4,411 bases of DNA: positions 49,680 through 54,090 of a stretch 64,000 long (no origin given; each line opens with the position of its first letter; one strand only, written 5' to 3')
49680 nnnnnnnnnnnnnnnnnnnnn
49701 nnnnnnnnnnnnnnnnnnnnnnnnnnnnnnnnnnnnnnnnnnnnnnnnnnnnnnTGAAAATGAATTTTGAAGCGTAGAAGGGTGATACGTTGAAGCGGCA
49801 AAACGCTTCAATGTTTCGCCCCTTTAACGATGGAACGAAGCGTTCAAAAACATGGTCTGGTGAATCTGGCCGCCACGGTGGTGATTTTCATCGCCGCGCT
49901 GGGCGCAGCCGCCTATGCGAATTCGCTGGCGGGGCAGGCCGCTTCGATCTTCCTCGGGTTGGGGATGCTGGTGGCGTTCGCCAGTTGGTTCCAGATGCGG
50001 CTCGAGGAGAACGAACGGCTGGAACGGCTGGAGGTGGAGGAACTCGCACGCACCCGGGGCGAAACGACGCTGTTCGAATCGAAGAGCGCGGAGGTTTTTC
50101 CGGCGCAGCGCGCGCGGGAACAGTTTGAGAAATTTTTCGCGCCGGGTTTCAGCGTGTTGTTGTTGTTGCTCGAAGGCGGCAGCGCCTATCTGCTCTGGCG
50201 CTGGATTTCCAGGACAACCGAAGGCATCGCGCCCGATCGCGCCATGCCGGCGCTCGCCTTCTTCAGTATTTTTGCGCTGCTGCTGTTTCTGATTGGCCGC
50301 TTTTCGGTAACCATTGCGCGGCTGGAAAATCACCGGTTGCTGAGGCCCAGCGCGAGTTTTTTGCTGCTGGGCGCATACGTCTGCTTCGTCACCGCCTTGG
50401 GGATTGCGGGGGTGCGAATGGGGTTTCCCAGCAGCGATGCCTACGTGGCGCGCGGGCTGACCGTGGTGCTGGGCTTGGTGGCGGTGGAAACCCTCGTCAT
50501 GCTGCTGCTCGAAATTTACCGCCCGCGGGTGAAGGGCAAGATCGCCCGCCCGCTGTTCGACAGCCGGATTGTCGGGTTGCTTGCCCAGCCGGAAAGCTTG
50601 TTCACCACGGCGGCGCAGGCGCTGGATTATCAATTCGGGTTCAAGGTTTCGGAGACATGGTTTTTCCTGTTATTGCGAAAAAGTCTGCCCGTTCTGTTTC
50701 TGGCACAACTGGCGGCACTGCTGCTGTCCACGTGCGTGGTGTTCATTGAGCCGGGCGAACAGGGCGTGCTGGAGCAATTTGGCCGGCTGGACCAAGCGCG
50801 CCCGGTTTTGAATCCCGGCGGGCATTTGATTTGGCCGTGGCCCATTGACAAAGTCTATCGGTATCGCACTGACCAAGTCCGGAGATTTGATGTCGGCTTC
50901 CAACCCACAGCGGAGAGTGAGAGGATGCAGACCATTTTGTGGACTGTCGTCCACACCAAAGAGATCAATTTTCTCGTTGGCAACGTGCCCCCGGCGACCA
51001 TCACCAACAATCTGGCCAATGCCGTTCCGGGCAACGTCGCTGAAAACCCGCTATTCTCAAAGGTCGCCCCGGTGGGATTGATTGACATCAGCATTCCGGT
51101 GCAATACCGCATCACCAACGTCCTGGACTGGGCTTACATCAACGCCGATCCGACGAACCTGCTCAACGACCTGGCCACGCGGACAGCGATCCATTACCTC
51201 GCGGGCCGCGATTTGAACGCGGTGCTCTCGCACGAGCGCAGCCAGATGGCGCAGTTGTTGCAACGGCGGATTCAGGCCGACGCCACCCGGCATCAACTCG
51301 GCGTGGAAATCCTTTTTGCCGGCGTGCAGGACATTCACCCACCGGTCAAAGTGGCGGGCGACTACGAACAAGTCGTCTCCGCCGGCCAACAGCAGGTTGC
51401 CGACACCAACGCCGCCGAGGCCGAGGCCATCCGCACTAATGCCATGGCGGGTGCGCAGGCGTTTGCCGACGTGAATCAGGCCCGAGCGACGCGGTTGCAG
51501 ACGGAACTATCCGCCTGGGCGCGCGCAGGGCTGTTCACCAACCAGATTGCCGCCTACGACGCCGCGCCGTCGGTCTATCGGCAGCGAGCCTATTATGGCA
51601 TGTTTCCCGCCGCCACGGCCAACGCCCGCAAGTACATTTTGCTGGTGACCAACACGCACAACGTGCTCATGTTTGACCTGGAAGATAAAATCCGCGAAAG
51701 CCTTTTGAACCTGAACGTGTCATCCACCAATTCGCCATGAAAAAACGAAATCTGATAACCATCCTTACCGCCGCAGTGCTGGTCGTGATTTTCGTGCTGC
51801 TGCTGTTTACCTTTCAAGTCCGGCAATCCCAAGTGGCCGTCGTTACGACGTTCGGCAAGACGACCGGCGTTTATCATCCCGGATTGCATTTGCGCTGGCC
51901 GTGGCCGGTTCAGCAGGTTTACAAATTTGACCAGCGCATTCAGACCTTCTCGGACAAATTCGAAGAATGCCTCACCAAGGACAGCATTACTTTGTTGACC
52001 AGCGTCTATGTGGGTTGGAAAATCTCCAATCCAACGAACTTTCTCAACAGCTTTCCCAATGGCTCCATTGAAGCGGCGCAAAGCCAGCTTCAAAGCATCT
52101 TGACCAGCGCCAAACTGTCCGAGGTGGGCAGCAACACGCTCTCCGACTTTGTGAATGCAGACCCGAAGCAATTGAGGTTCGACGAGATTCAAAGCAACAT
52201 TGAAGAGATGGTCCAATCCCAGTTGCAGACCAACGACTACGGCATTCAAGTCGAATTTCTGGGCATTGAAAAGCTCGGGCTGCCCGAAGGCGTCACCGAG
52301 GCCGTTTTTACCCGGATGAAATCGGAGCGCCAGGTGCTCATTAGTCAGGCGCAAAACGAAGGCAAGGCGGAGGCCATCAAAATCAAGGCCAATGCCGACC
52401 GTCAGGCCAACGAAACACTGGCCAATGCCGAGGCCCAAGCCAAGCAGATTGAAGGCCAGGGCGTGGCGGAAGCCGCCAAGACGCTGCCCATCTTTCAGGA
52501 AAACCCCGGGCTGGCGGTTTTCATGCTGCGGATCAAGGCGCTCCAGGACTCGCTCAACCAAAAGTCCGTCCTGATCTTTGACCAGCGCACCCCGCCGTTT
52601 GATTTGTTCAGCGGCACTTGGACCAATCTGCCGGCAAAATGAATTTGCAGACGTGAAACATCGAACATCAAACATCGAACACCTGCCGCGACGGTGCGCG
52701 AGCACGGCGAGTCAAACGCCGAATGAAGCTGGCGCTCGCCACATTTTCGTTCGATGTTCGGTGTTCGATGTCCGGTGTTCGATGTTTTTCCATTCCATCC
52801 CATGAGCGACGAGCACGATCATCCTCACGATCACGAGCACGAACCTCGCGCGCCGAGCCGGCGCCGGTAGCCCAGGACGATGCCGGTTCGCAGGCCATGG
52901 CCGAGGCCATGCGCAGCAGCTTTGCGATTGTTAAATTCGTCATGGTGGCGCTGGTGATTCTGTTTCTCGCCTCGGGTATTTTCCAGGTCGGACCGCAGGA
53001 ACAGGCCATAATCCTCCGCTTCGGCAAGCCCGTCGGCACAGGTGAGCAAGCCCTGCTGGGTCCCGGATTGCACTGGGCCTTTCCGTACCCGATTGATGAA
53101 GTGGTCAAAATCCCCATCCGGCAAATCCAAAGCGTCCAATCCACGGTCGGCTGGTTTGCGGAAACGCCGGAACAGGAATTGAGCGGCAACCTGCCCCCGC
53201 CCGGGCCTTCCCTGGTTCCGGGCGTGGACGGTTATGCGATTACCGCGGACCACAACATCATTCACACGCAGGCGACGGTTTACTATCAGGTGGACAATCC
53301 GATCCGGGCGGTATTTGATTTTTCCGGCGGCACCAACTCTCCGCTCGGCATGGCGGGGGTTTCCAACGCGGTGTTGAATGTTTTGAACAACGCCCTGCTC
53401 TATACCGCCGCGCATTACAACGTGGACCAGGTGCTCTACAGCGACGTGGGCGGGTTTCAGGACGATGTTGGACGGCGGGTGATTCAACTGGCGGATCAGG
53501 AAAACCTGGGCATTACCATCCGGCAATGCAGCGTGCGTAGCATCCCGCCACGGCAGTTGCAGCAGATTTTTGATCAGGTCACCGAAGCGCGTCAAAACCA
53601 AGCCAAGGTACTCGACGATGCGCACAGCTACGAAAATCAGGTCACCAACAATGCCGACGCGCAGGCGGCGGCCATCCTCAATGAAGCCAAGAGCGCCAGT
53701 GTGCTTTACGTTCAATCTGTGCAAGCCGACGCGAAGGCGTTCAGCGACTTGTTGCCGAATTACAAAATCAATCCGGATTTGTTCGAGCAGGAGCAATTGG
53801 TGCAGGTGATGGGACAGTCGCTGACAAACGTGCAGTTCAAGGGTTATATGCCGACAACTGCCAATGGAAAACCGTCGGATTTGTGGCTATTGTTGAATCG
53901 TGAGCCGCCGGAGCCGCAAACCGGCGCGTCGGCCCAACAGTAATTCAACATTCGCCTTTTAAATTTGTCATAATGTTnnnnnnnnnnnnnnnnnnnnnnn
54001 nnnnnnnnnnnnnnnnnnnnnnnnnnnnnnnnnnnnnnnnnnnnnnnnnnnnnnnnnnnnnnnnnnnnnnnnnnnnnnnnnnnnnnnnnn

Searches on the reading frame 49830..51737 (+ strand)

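Call 20: search_protein_families(library=pfam, proteins=[window:49830-51737:+], max_evalue=0.00001)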
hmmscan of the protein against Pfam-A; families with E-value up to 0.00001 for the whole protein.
window:49830-51737:+ (636 aa): 1 family
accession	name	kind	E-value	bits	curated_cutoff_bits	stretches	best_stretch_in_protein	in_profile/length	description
PF01145.31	Band_7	-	1.8e-17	64.4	23.6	2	418-533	60-176/176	SPFH domain / Band 7 family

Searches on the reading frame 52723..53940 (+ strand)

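Call 54: search_protein_families(library=pfam, proteins=[window:52723-53940:+], max_evalue=0.0001)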
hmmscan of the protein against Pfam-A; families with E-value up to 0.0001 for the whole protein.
window:52723-53940:+ (406 aa): 1 family
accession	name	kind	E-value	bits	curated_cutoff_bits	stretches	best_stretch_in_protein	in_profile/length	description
PF01145.31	Band_7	-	8.9e-21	75.2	23.6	1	88-299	2-166/176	SPFH domain / Band 7 family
